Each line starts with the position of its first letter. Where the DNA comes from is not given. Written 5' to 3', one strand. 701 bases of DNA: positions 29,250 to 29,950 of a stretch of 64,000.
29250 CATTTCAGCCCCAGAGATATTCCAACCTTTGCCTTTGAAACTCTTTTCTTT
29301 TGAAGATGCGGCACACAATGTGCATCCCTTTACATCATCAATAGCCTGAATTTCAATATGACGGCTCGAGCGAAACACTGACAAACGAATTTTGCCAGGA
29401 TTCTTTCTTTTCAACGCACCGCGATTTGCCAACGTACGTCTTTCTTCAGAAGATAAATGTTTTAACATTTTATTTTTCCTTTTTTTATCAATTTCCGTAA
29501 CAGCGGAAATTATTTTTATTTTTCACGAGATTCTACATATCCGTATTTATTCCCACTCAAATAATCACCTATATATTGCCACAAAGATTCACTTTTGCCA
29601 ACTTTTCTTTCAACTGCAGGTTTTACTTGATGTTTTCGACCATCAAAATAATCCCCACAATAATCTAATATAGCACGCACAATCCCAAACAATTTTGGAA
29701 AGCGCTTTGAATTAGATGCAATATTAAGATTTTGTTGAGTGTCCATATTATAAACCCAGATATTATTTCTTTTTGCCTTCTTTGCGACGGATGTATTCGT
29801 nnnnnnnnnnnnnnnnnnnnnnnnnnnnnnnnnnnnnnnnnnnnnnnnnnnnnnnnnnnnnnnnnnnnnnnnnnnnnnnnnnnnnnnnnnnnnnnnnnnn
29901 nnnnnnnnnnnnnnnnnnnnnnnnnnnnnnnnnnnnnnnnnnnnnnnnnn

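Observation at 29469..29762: Unusually long rplF-rplR spacer containing a 77-aa ORF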

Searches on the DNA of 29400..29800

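Call 44: search_rna_families(source=window, start=29400, end=29800, threshold=evalue, max_evalue=10)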
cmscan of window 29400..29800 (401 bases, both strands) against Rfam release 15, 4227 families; matches with E-value up to 10: 6.
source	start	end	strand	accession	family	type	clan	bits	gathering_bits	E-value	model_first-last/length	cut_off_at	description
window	29485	29526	-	RF01376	CRISPR-DR63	Gene; CRISPR;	CL00015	22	37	0.46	1-37/37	no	CRISPR RNA direct repeat element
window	29466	29509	-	RF02980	freshwater-2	Cis-reg;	-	16.2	49.9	4.8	1-84/84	no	freshwater-2 RNA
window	29620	29667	-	RF01797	fstAT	Gene; antitoxin;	-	15.4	72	5.3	1-94/94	no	Fst antitoxin sRNA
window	29452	29484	-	RF01726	SAM-II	Cis-reg; riboswitch;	-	13.3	44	9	1-60/60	no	SAM-II riboswitch aptamer (SAM-II long loop)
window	29560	29664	-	RF00015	U4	Gene; snRNA; splicing;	CL00007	10.9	46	4.5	1-138/138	no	U4 spliceosomal RNA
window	29696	29754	+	RF02089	CLRN1-AS1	Gene; lncRNA;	-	9.2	48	7.5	1-79/79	no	CLRN1 antisense RNA 1 conserved region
